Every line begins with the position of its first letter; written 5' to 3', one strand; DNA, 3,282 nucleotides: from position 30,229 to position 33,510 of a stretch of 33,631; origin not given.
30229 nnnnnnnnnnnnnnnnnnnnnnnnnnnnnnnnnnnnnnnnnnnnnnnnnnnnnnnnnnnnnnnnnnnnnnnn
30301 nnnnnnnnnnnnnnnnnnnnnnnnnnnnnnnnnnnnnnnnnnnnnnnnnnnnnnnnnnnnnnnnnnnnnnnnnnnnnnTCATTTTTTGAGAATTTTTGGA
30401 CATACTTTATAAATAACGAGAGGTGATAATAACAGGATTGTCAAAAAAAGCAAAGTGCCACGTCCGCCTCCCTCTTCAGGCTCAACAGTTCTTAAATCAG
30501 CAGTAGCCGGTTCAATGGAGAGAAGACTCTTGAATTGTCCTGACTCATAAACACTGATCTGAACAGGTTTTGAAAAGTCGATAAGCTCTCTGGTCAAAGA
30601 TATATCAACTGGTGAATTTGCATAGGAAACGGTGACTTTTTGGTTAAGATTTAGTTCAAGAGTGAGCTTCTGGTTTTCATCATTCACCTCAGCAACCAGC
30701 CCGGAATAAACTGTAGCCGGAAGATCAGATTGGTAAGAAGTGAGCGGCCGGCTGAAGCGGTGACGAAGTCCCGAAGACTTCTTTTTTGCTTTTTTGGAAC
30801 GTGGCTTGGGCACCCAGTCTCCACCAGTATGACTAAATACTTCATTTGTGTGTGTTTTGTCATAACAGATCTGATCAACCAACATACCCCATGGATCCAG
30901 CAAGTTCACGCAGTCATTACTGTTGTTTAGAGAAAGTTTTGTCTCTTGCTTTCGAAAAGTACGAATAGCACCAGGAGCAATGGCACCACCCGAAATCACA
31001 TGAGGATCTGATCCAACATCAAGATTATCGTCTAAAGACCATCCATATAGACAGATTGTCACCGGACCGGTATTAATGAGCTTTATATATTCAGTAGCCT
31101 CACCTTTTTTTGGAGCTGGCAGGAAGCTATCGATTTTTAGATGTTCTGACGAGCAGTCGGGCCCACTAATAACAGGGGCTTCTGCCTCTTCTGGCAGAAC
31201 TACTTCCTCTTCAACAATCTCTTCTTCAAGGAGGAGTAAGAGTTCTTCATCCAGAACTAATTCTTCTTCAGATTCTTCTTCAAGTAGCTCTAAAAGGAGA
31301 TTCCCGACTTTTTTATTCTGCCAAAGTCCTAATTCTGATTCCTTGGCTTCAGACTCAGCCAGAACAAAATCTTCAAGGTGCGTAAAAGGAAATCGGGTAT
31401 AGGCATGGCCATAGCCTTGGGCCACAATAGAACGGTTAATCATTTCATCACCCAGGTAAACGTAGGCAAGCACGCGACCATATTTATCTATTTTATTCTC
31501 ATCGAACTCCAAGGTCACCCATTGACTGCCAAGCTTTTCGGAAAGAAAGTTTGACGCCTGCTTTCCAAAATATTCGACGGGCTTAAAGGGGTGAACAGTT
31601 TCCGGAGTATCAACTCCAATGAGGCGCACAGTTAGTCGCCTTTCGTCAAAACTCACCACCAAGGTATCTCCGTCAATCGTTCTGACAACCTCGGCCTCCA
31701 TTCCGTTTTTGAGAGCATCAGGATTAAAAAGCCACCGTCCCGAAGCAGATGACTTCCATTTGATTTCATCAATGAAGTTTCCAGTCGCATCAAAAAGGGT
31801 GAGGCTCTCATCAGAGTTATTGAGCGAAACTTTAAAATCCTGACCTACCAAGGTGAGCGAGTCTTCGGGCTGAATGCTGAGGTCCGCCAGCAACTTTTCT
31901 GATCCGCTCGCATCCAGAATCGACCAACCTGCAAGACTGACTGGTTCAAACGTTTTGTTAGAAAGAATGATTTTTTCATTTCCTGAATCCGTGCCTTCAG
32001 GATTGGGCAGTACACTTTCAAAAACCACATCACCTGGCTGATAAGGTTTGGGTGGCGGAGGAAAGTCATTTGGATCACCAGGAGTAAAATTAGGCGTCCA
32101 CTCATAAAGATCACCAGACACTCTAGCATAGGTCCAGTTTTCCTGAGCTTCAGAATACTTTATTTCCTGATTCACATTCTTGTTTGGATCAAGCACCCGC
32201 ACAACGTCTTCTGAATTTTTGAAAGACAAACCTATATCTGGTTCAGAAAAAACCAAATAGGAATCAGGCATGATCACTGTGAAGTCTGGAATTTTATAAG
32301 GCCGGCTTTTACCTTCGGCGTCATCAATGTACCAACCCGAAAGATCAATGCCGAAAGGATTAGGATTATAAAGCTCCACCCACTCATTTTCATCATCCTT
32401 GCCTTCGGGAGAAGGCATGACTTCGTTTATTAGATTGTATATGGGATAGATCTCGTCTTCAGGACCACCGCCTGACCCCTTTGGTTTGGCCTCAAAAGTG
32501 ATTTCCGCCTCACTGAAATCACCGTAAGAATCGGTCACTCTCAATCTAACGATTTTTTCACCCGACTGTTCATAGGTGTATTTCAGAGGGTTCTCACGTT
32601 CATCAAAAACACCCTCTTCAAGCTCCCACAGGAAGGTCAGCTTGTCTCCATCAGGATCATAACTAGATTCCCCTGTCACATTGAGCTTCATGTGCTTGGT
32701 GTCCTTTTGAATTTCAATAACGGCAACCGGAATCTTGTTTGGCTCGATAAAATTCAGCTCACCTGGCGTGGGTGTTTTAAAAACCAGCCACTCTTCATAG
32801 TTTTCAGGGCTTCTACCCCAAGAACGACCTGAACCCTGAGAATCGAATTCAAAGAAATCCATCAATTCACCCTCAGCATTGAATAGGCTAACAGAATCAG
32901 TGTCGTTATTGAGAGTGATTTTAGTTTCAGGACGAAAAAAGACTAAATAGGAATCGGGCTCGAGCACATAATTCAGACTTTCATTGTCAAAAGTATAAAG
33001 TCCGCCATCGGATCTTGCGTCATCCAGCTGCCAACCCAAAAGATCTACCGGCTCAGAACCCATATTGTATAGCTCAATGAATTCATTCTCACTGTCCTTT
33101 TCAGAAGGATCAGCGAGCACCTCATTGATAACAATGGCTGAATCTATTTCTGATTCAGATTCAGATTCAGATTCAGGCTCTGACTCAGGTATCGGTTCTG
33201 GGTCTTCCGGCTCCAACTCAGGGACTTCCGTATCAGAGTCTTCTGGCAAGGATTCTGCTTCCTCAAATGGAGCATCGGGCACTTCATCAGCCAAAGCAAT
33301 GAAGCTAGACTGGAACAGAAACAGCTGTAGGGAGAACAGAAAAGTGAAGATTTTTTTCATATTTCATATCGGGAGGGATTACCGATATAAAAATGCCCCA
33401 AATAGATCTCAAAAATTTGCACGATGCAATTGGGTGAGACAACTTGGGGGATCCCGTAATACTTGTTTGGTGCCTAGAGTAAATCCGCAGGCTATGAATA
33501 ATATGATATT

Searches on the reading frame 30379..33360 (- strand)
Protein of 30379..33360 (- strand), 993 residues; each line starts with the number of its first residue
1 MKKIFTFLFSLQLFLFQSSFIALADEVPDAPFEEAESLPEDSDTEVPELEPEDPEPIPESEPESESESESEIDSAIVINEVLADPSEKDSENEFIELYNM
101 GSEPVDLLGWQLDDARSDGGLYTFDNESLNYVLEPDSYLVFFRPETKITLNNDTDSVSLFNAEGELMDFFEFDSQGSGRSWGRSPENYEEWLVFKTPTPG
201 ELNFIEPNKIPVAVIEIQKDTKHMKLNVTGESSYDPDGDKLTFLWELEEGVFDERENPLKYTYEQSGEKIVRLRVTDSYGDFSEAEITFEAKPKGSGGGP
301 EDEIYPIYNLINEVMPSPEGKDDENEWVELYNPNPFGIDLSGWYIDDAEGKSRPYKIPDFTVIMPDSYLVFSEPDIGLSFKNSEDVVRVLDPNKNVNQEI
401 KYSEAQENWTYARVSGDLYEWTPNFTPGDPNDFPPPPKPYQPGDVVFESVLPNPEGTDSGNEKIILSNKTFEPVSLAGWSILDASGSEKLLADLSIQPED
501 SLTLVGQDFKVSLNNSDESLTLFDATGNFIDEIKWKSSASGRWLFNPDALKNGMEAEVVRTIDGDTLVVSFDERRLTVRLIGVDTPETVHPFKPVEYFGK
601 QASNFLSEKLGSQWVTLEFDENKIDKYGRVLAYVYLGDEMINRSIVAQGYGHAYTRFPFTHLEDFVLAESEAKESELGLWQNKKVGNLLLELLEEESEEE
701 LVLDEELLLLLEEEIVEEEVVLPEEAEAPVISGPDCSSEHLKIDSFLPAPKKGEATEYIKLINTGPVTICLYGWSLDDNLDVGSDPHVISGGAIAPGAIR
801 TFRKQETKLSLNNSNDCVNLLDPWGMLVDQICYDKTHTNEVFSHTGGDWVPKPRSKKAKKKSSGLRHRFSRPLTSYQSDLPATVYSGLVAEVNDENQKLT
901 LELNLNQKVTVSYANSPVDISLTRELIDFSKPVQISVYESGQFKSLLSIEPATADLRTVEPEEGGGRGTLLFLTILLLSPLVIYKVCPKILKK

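Call 17: search_protein_families(library=pfam, proteins=[window:30379-33360:-], max_evalue=0.001)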
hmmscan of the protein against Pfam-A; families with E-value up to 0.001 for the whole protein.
window:30379-33360:- (993 aa): 5 families
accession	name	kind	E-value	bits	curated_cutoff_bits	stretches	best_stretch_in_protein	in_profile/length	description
PF00932.25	LTD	-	3.6e-61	204.7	34.3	4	74-171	6-106/109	Lamin Tail Domain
PF00565.23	SNase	-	1.5e-23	83.7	21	1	577-682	1-107/107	Staphylococcal nuclease homologue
PF18911.6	PKD_4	-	1.1e-09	38.6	27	1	208-283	1-76/85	PKD domain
PF17963.7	Big_9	-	0.00016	22.9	23.6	0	208-289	1-88/89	Bacterial Ig domain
PF00801.26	PKD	-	0.00083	19.7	23.5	0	228-281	19-71/80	PKD domain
